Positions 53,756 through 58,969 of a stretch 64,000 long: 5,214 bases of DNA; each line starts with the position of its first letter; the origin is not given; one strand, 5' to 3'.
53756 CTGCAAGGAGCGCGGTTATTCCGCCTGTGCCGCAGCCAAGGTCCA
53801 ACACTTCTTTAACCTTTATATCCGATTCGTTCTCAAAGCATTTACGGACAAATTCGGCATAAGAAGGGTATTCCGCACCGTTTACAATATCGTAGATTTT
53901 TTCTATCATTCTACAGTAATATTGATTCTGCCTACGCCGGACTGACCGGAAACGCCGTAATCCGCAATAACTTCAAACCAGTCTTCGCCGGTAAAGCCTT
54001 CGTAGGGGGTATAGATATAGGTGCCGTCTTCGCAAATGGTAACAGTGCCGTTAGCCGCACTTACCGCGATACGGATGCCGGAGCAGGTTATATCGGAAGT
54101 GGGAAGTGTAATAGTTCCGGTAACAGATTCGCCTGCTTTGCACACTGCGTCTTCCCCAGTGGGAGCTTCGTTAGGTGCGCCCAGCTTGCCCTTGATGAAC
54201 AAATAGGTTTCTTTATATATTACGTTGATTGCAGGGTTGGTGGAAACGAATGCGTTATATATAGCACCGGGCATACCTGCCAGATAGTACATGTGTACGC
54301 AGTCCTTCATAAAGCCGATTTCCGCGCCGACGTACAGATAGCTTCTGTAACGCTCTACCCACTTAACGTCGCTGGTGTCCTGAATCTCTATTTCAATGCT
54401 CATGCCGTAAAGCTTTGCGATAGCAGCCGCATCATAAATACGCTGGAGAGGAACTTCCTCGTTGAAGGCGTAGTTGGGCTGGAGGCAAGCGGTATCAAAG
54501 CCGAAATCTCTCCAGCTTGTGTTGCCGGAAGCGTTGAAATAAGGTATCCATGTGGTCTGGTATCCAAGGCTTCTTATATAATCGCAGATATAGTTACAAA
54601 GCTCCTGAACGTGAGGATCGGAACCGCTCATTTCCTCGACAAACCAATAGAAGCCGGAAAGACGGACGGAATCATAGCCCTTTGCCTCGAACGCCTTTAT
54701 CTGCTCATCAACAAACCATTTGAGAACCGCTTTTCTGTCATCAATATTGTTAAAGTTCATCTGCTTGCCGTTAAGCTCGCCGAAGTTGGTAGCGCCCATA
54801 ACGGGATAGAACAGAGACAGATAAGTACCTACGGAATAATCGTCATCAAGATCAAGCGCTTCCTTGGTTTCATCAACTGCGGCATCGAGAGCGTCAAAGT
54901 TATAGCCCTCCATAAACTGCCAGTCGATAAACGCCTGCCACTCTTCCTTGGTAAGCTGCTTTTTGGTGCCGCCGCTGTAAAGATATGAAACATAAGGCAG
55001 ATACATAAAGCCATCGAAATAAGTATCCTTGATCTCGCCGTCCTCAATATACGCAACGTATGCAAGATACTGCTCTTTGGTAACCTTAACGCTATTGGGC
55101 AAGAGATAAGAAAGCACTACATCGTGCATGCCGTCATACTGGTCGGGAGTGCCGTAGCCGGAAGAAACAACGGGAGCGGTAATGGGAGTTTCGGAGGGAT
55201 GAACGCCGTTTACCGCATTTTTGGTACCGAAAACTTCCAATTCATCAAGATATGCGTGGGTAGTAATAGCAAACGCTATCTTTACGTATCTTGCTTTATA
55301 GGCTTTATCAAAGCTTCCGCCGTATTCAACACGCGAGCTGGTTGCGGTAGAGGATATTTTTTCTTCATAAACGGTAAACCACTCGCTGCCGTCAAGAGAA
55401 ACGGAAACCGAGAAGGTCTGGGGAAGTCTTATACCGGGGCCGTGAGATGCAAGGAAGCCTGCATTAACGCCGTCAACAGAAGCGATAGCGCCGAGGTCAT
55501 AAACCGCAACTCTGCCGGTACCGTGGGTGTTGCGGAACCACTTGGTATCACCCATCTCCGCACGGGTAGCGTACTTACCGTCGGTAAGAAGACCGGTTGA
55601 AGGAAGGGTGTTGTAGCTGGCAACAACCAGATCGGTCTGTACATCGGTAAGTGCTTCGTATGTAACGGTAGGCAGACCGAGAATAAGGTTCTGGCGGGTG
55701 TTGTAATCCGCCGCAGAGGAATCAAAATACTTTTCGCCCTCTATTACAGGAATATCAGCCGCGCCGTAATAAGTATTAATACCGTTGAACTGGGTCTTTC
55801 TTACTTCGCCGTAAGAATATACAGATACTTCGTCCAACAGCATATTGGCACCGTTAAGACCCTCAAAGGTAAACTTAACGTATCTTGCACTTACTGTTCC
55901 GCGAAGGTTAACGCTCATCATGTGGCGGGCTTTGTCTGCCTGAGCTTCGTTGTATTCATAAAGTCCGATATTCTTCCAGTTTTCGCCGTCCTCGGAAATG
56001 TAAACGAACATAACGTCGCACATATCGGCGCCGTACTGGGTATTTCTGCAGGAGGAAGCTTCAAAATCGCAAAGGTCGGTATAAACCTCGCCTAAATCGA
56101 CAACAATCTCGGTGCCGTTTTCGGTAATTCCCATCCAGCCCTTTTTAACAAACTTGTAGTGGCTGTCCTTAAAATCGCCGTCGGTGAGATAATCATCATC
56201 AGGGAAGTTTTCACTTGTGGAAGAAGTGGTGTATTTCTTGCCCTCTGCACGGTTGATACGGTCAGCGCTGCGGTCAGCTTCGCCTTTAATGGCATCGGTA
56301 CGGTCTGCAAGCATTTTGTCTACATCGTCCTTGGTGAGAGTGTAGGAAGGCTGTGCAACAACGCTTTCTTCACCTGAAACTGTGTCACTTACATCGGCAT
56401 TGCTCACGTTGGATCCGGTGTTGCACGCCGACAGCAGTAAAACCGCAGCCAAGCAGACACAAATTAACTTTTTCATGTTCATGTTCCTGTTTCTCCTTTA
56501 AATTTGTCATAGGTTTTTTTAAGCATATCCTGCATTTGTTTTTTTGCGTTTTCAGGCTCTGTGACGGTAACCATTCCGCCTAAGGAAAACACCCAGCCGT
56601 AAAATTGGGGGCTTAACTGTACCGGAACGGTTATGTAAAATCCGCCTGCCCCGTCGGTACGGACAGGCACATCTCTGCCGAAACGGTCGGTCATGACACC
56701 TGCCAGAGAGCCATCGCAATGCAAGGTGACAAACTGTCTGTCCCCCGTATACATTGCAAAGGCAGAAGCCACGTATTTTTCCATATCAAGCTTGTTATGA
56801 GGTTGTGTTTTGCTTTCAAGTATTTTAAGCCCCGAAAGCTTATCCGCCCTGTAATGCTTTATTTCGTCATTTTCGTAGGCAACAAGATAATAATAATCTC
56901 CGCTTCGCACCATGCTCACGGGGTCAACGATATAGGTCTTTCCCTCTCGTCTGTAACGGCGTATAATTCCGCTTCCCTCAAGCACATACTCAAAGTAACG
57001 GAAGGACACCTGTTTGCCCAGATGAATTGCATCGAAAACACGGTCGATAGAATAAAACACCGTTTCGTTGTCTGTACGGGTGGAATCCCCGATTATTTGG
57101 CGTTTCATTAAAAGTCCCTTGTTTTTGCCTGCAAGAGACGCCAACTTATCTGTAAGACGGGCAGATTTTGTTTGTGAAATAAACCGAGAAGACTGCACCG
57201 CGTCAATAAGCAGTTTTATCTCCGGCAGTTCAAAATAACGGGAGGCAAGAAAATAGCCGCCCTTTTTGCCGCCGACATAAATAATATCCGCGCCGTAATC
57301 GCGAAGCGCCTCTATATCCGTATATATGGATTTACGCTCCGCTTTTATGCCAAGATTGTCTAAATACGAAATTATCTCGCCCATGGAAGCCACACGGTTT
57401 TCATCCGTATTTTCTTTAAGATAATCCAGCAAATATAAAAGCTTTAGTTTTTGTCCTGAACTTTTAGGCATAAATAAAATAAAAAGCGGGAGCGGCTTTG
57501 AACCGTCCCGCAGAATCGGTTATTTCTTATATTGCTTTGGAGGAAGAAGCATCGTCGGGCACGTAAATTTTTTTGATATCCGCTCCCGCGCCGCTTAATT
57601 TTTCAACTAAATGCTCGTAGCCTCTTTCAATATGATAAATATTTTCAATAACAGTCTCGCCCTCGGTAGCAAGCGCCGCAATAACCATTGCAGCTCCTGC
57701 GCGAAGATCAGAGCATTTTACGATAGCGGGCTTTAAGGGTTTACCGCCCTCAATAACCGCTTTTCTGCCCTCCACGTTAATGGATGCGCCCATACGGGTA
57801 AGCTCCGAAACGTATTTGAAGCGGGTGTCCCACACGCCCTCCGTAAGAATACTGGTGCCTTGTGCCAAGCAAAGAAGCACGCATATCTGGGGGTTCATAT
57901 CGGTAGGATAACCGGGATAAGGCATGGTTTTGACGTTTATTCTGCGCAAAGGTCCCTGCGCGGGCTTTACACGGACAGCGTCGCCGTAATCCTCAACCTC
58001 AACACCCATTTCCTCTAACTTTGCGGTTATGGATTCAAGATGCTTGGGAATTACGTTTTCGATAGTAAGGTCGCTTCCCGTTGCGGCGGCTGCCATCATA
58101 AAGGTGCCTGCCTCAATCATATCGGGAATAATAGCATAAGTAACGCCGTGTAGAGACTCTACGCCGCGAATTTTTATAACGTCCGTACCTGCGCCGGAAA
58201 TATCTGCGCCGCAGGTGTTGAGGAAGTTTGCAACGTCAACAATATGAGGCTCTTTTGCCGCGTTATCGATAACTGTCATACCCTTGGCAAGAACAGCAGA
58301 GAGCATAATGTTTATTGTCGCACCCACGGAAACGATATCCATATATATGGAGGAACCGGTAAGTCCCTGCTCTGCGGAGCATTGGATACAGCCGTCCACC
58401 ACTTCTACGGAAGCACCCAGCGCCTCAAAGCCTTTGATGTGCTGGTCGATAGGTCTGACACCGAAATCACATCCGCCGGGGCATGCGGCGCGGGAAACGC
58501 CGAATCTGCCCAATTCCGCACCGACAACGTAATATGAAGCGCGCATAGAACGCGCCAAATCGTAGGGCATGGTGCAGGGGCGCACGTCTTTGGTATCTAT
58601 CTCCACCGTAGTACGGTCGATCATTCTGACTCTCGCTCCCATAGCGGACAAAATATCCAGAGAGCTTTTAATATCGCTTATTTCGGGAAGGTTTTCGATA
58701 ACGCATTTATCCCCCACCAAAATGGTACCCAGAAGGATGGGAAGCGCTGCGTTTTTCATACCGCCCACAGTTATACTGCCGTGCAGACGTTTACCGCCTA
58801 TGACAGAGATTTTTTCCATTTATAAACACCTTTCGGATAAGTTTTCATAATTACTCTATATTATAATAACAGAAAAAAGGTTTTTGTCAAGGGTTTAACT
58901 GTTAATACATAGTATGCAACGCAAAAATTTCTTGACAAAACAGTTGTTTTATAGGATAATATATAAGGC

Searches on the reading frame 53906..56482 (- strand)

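Call 101: search_protein_families(library=pfam, proteins=[window:53906-56482:-], max_evalue=0.00001)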
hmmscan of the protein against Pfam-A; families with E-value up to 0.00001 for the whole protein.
window:53906-56482:- (858 aa): 4 families
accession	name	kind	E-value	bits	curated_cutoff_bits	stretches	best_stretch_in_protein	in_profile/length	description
PF16147.10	DUF4855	-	1e-85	288.1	27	1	463-760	10-312/313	Domain of unknown function (DUF4855)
PF00754.31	F5_F8_type_C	-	6.1e-16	59.1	28.2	2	311-404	20-112/127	F5/8 type C domain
PF22633.2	F5_F8_type_C_2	-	1.7e-09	38.6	27.8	0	300-402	3-91/91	NedA-like, galactose-binding domain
PF17963.7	Big_9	-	1.7e-07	32.5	23.6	1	771-841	1-75/89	Bacterial Ig domain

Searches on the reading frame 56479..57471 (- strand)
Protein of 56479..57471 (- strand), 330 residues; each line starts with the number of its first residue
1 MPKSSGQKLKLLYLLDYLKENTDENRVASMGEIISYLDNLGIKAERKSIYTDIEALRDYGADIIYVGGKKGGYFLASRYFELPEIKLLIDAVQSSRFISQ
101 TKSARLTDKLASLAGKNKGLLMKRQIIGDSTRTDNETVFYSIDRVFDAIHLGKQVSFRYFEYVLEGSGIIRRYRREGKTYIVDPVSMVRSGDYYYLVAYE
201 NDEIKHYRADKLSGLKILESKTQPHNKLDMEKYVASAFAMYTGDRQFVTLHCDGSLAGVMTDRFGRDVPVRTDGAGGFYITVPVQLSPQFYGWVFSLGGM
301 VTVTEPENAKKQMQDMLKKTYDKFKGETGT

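Call 101: search_protein_families(library=pfam, proteins=[window:56479-57471:-], max_evalue=0.00001)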
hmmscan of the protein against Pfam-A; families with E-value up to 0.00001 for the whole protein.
window:56479-57471:- (330 aa): 2 families
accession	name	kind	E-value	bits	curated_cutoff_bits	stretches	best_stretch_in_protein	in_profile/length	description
PF25583.1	WCX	-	1.7e-08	35.1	23.9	1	247-319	4-74/76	WCX domain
PF13280.12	WYL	-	1.6e-07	31.7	21.8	1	143-216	4-69/70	WYL domain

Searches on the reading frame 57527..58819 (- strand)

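Call 101: search_protein_families(library=pfam, proteins=[window:57527-58819:-], max_evalue=0.00001)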
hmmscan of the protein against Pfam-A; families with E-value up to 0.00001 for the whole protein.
window:57527-58819:- (430 aa): 1 family
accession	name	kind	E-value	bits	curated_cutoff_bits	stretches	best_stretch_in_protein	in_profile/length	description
PF00275.25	EPSP_synthase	-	9.1e-96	321.5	22.8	1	8-408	3-417/417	EPSP synthase (3-phosphoshikimate 1-carboxyvinyltransferase)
